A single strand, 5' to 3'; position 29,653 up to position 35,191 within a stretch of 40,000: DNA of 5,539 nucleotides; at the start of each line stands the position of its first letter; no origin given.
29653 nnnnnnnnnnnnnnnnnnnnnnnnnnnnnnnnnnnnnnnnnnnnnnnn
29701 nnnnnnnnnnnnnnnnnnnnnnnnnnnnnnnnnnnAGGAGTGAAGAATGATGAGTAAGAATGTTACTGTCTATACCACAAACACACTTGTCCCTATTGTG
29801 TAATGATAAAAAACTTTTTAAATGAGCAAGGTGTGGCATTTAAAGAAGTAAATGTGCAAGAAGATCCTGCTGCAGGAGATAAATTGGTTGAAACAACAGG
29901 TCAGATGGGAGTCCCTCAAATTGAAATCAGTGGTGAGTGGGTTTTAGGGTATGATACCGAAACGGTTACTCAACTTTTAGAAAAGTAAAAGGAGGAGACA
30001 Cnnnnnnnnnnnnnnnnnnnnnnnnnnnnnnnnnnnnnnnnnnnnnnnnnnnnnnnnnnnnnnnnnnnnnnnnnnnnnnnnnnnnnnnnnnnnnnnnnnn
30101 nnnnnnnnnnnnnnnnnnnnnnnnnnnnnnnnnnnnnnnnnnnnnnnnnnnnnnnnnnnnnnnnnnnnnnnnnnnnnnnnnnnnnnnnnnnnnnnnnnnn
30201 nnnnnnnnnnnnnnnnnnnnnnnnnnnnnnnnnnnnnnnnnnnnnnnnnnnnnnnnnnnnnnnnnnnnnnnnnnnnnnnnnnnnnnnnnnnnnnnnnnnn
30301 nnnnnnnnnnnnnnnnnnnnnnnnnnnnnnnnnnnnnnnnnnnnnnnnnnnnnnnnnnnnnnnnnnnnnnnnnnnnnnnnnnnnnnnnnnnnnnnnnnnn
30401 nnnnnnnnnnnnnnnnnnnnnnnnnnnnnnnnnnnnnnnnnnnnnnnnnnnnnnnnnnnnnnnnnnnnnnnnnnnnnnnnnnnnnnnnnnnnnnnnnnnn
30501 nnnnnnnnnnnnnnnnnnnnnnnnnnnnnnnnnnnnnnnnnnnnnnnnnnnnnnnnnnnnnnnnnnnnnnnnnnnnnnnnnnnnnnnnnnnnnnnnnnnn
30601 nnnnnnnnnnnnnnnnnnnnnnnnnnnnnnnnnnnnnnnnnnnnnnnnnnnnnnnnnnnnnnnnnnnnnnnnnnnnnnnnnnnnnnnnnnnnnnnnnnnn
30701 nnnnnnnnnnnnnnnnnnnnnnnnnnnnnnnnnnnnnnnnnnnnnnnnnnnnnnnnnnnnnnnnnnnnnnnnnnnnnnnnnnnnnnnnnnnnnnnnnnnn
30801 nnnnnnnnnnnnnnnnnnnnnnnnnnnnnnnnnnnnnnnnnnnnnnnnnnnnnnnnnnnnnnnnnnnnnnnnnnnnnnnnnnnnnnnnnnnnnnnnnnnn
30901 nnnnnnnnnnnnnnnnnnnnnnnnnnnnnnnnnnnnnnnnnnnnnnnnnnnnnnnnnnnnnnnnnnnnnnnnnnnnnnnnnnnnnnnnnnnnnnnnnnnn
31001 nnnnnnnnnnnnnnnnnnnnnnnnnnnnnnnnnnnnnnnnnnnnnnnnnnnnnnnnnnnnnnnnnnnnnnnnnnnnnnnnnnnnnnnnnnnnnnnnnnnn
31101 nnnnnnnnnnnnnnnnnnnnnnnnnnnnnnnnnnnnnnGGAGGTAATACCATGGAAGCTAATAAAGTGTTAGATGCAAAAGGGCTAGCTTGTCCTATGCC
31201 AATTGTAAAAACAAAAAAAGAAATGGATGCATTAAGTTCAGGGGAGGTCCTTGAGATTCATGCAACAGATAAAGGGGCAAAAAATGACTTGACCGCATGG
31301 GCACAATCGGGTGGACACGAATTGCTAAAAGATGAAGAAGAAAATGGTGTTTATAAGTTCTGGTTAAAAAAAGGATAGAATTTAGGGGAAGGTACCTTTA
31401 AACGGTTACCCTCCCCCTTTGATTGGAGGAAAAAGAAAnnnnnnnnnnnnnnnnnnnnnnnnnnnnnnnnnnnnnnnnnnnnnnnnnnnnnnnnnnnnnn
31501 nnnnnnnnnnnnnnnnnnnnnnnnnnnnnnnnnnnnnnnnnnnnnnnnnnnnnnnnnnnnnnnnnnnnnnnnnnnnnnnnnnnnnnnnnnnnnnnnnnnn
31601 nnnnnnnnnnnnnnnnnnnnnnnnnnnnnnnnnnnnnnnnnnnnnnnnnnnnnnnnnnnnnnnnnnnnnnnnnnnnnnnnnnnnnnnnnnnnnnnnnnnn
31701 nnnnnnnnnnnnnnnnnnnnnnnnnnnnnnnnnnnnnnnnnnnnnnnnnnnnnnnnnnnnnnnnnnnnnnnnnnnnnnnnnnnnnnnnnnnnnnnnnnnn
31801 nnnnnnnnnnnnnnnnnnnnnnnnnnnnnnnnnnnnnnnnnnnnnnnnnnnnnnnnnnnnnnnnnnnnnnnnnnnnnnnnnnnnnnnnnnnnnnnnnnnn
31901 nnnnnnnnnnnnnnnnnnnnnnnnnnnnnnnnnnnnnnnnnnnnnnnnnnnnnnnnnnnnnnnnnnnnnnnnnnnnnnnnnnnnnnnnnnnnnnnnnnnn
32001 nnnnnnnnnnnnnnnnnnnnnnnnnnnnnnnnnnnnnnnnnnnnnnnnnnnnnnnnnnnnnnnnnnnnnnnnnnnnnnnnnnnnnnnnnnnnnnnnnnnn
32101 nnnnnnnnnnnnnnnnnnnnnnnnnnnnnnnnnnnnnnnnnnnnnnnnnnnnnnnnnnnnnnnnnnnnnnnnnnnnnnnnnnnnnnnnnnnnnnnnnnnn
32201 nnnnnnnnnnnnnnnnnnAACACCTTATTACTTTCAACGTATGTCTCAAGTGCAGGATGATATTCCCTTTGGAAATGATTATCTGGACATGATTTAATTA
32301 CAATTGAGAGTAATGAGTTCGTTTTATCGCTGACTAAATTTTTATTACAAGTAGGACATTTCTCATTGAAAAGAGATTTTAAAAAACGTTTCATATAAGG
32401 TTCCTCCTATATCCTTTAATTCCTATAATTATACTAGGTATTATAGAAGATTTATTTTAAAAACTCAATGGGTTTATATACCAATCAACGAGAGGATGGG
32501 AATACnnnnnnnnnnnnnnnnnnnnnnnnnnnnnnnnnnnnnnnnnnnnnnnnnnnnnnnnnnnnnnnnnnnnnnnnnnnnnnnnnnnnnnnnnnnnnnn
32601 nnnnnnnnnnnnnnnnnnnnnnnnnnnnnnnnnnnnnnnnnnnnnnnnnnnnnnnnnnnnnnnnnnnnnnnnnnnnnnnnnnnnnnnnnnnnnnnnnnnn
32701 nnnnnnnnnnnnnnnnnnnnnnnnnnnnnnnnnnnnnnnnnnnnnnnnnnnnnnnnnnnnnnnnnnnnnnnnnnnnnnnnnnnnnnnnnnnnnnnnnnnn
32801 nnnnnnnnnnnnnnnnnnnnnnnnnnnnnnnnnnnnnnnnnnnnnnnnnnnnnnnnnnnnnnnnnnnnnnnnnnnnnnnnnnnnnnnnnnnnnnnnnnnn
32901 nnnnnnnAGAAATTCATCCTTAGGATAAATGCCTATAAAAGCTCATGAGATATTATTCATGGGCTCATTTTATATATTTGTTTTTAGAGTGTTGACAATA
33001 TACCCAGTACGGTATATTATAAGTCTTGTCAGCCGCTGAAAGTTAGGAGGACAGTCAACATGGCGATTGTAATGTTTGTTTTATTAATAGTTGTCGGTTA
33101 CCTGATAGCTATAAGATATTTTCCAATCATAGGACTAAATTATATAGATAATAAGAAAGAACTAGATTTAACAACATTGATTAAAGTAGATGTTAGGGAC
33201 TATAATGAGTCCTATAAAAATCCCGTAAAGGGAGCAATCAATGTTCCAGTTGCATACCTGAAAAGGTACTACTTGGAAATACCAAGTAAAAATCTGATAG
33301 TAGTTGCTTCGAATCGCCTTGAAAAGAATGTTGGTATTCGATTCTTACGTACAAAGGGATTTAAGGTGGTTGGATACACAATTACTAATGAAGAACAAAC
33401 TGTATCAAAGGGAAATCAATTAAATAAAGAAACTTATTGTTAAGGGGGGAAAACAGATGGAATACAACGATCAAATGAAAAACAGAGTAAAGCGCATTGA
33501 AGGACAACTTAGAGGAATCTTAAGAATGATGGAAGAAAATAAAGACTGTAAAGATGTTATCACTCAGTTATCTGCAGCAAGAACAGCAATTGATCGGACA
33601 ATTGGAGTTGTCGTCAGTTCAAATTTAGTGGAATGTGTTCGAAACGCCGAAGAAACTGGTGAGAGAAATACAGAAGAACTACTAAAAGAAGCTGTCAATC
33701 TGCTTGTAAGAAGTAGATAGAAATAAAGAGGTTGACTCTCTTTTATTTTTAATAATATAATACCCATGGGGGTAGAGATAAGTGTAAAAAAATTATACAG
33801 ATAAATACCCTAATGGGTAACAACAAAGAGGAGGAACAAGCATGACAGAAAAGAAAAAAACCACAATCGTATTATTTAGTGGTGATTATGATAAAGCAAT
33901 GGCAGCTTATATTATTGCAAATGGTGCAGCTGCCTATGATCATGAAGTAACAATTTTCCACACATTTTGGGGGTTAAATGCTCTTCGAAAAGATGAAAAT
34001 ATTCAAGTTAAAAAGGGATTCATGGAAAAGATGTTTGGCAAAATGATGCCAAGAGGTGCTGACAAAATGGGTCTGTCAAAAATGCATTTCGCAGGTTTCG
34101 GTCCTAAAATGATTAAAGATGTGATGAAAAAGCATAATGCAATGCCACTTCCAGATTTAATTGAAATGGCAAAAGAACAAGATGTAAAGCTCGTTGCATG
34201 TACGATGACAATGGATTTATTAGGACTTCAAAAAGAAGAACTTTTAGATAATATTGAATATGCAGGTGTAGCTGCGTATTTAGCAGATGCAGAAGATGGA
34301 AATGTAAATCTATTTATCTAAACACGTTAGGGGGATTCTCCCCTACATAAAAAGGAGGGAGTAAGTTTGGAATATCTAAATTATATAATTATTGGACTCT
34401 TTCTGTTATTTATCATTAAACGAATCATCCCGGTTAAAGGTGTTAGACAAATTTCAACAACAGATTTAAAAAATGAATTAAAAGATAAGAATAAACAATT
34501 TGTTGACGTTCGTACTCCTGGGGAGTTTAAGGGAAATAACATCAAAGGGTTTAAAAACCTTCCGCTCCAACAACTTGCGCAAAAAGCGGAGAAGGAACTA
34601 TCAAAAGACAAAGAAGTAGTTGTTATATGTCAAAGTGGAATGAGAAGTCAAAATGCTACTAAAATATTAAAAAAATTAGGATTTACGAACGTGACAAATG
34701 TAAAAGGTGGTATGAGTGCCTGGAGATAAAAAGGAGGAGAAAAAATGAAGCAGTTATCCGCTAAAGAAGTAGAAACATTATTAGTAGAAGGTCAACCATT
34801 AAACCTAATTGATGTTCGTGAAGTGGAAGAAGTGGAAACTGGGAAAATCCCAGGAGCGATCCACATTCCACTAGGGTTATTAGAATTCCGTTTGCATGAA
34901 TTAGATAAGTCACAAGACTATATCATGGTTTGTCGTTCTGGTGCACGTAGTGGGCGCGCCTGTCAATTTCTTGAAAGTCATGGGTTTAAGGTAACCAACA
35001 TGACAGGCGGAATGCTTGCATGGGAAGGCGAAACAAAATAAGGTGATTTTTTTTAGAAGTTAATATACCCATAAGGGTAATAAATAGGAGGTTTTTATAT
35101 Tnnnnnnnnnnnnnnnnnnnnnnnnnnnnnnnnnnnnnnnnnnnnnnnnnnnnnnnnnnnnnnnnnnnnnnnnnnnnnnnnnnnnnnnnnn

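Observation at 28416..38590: Two diverged tandem copies of a yrk/cst-like persulfide-trafficking cluster, only one regulated and intact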

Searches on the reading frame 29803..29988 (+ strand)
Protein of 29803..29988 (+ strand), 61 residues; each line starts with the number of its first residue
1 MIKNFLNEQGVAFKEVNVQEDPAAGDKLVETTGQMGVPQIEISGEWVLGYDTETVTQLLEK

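Call 3: search_protein_families(library=pfam, proteins=[window:29803-29988:+], max_evalue=0.01)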
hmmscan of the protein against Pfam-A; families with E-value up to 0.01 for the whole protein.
window:29803-29988:+ (61 aa): 1 family
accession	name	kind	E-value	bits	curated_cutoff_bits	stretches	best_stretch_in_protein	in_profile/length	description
PF00462.30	Glutaredoxin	-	1.4e-11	44.8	22.9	1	1-47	14-60/60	Glutaredoxin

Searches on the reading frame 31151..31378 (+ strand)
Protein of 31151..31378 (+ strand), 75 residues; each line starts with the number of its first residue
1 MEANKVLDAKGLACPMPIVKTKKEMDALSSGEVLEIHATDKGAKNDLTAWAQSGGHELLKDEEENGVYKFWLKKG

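Call 3: search_protein_families(library=pfam, proteins=[window:31151-31378:+], max_evalue=0.01)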
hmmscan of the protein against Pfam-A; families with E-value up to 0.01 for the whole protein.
window:31151-31378:+ (75 aa): 1 family
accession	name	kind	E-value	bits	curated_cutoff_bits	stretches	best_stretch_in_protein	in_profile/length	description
PF01206.22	TusA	-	1.3e-25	89.5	28.6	1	5-74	1-70/70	Sulfurtransferase TusA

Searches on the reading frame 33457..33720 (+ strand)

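Call 3: search_protein_families(library=pfam, proteins=[window:33457-33720:+], max_evalue=0.01)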
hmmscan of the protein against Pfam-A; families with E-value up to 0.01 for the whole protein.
window:33457-33720:+ (87 aa): 1 family
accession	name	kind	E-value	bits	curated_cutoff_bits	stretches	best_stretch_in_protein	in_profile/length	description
PF02583.22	Trns_repr_metal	-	1e-24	87.2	22.8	1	4-83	2-76/78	Metal-sensitive transcriptional repressor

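Call 8: search_protein_families(library=ncbifam, proteins=[window:33457-33720:+], max_evalue=0.01)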
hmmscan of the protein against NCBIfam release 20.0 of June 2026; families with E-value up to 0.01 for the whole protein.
window:33457-33720:+ (87 aa): 3 families
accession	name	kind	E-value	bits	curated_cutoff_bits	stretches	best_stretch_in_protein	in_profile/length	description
NF052430.1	repress_RicR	exception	1e-16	61.3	175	1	4-83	8-87/93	copper-sensing transcriptional repressor RicR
NF008464.0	PRK11352.1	equivalog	2.5e-09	37.4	133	1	6-82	10-85/91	formaldehyde-responsive transcriptional repressor FrmR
NF011613.0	PRK15039.1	equivalog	7.1e-09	36.2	138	1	5-71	9-75/90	Ni(II)/Co(II)-binding transcriptional repressor RcnR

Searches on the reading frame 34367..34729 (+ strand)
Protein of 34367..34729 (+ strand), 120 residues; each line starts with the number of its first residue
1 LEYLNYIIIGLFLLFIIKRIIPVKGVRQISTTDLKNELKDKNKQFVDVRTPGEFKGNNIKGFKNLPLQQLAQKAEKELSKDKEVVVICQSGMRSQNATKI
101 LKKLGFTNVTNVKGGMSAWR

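Call 4: search_protein_families(library=pfam, proteins=[window:34367-34729:+], max_evalue=0.01)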
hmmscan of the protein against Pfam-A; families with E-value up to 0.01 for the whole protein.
window:34367-34729:+ (120 aa): 2 families
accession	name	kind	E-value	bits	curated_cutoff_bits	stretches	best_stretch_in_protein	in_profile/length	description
PF00581.25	Rhodanese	-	5.8e-22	78.5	22.2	1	31-119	2-99/102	Rhodanese-like domain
PF06480.20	FtsH_ext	-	0.00023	21.8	25.5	1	4-67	2-76/103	FtsH Extracellular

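Call 8: search_protein_families(library=ncbifam, proteins=[window:34367-34729:+], max_evalue=0.01)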
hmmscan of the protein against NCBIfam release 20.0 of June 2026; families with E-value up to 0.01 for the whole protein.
window:34367-34729:+ (120 aa): 22 families
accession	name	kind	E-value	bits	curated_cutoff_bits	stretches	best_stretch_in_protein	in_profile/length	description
NF006444.0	PRK08762.1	equivalog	7.6e-18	64.3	449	1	25-120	13-108/387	molybdopterin-synthase adenylyltransferase MoeB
NF045521.1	rhoda_near_glyco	subfamily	3.5e-15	56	145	1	25-119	16-108/144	rhodanese homology domain-containing protein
NF005902.0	PRK07878.1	equivalog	4.3e-15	55.5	647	1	28-119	288-381/392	adenylyltransferase/sulfurtransferase MoeZ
NF005646.0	PRK07411.1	equivalog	1.1e-13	51.2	633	1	26-119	281-379/390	molybdopterin-synthase adenylyltransferase MoeB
NF007627.0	PRK10287.1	equivalog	3.8e-12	46.3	102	1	44-116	22-94/104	thiosulfate sulfurtransferase PspE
NF001195.0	PRK00162.1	equivalog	8.6e-12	45.3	102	1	27-120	5-97/108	thiosulfate sulfurtransferase GlpE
NF008750.0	PRK11784.1-2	equivalog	1.2e-11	44.3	241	2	67-120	73-126/346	tRNA 2-selenouridine(34) synthase MnmH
NF041203.1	rhodanese_LYCAU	equivalog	2.4e-10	40.1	115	1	15-119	9-116/126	rhodanese-related (seleno)protein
TIGR02981.1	phageshock_pspE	exception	5.7e-10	39.4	126.3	1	43-116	19-92/101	thiosulfate sulfurtransferase PspE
NF001133.1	PRK00142.1-1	equivalog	5.7e-09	35.9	170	1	27-117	106-201/229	oxygen-dependent tRNA uridine(34) hydroxylase TrhO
TIGR03167.1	tRNA_sel_U_synt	equivalog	9e-09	35.2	219.75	2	70-120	63-113/311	tRNA 2-selenouridine(34) synthase MnmH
TIGR04568.1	arch_SelU_Nterm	equivalog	1.1e-08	35.1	200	1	72-119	166-212/215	selenouridine synthase SelU-like subunit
NF002397.0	PRK01415.1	equivalog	1.6e-07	31.3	280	1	41-116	134-206/247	hypothetical protein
TIGR04271.1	ThiI_C_thiazole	equivalog_domain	2e-07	31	70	1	28-110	13-97/101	thiazole biosynthesis protein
NF008752.0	PRK11784.1-4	equivalog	1.2e-06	27.5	266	0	83-120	93-129/357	tRNA 2-selenouridine(34) synthase MnmH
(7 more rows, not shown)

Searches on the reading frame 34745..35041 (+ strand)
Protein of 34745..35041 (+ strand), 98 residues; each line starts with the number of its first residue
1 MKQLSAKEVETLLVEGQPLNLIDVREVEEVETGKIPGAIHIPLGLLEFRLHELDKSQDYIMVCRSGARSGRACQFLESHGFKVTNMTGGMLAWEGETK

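Call 4: search_protein_families(library=pfam, proteins=[window:34745-35041:+], max_evalue=0.01)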
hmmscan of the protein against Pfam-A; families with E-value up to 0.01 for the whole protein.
window:34745-35041:+ (98 aa): 1 family
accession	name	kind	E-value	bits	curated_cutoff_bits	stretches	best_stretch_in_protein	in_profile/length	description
PF00581.25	Rhodanese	-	1.2e-17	64.7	22.2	1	5-95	1-101/102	Rhodanese-like domain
